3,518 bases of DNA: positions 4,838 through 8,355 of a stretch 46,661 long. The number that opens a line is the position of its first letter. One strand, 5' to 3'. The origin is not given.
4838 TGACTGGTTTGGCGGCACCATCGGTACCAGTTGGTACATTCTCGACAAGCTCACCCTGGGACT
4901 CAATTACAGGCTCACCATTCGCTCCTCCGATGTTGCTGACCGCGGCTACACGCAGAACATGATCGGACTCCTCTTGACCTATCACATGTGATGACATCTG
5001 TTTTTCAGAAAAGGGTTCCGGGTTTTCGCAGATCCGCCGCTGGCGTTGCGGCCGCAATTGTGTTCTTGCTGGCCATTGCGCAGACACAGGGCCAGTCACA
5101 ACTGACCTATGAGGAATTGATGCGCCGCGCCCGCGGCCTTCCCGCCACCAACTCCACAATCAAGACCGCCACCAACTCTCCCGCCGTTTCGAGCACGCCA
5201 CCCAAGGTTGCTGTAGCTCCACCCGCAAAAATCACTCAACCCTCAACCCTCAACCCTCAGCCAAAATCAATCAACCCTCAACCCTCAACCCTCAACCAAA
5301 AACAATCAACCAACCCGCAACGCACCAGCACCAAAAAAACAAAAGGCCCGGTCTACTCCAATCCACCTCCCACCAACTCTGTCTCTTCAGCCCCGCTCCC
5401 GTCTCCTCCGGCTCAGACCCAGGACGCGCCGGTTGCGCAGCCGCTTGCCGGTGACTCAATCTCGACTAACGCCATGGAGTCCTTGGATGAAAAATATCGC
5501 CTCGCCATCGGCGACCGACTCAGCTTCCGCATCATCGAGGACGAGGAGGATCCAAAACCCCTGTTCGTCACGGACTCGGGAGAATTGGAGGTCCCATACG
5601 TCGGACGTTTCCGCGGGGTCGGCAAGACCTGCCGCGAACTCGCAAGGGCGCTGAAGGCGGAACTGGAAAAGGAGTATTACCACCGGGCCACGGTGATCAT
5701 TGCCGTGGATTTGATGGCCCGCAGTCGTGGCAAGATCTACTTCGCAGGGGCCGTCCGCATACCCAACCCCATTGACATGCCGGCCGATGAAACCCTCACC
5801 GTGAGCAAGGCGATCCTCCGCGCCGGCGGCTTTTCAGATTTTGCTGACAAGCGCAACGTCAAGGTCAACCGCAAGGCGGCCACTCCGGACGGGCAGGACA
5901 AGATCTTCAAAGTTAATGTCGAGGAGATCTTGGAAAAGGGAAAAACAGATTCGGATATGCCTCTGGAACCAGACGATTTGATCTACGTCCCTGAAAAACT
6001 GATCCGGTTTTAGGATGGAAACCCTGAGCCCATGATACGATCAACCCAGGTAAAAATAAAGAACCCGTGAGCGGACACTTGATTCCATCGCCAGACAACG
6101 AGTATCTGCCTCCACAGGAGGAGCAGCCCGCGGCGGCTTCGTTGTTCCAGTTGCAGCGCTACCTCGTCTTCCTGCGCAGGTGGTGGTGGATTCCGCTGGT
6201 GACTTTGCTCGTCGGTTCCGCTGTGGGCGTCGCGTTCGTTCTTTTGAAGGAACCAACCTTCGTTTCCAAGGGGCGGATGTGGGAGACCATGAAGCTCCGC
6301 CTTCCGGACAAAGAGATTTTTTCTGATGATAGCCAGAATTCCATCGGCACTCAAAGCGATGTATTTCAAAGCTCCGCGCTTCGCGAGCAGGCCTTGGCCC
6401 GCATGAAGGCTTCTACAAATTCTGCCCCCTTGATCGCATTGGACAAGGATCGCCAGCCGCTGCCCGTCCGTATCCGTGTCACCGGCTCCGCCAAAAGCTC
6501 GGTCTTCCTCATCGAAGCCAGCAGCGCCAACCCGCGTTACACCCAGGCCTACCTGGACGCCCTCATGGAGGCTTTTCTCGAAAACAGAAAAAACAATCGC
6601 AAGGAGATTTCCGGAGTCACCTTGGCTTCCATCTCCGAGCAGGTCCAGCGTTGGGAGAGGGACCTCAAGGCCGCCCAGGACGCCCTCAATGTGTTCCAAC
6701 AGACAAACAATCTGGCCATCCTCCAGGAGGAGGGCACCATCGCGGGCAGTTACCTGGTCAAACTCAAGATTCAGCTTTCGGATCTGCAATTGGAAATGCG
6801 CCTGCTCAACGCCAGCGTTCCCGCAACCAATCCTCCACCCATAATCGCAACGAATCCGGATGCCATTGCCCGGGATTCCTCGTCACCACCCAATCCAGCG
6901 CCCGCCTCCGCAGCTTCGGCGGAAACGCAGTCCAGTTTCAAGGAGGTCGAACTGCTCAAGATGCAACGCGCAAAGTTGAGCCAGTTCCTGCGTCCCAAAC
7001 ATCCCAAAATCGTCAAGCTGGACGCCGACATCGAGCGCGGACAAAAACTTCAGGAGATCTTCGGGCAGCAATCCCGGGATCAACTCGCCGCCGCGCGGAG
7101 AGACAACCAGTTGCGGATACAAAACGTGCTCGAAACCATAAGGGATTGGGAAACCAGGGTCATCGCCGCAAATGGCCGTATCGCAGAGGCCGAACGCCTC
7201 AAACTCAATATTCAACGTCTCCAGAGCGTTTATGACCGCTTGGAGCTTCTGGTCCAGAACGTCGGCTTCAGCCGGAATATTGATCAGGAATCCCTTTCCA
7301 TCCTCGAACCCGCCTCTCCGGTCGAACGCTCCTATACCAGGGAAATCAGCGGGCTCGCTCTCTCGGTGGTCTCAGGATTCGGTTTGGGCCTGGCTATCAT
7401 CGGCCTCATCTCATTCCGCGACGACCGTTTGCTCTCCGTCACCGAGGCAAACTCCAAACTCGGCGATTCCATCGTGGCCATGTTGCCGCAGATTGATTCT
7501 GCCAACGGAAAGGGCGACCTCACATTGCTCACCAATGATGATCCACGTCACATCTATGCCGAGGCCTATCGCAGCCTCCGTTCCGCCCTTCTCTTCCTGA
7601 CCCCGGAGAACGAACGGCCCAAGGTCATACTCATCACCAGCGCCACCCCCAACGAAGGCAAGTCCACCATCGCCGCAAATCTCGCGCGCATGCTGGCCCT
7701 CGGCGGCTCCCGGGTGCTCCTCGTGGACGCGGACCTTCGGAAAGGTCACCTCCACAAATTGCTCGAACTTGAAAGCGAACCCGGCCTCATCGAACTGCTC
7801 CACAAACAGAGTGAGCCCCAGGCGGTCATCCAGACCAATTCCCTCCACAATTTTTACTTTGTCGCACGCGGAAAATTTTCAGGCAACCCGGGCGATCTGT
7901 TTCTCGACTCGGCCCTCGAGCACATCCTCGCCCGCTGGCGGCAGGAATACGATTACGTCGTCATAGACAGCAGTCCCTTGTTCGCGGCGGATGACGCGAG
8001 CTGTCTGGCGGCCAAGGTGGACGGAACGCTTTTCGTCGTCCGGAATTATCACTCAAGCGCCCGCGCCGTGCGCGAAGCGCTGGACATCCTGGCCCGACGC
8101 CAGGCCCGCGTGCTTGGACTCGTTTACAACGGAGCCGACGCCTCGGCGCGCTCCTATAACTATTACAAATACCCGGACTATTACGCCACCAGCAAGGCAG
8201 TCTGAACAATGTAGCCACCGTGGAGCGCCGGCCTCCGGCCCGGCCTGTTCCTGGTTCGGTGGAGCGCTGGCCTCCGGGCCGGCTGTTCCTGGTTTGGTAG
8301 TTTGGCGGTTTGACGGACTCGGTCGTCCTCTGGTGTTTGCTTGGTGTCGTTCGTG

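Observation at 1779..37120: Mosaic family of A-poor short-period repeat modules fills almost every gene junction of the EPS locus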

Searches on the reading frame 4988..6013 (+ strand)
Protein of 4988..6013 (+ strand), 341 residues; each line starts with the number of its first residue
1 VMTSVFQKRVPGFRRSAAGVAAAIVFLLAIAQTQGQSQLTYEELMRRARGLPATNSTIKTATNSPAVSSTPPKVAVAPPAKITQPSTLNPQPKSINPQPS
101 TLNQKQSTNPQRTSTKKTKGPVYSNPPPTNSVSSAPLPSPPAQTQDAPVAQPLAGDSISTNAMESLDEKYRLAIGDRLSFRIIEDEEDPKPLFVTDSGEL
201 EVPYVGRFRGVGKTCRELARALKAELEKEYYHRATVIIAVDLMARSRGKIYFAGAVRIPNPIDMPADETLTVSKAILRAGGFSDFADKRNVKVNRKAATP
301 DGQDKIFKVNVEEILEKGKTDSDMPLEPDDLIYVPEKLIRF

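Call 10: search_protein_families(library=pfam, proteins=[window:4988-6013:+])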
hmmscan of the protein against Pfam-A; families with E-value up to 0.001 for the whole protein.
window:4988-6013:+ (341 aa): 3 families
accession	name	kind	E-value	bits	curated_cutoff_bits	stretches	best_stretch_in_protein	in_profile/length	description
PF02563.21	Poly_export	-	2.2e-09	37.8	28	1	167-240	4-76/77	Polysaccharide biosynthesis/export protein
PF22461.2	SLBB_2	-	5.5e-08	33.2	27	1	249-334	2-79/79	SLBB domain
PF10531.15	SLBB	-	2.5e-05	24.5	27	1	253-302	5-49/55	SLBB domain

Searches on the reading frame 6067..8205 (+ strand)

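Call 10: search_protein_families(library=pfam, proteins=[window:6067-8205:+])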
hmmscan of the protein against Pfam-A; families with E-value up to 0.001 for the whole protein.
window:6067-8205:+ (712 aa): 4 families
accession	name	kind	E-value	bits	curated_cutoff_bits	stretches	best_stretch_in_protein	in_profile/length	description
PF13614.12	AAA_31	-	2.7e-11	44.2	27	1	519-639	2-129/177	AAA domain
PF10609.15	ParA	-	1.6e-09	38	27.1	1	519-688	4-173/246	NUBPL iron-transfer P-loop NTPase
PF01656.29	CbiA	-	1.2e-08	35.3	25.4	1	521-688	1-111/125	CobQ/CobB/MinD/ParA nucleotide binding domain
PF09140.17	MipZ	-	0.00093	19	20.7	0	521-635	3-107/262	ATPase MipZ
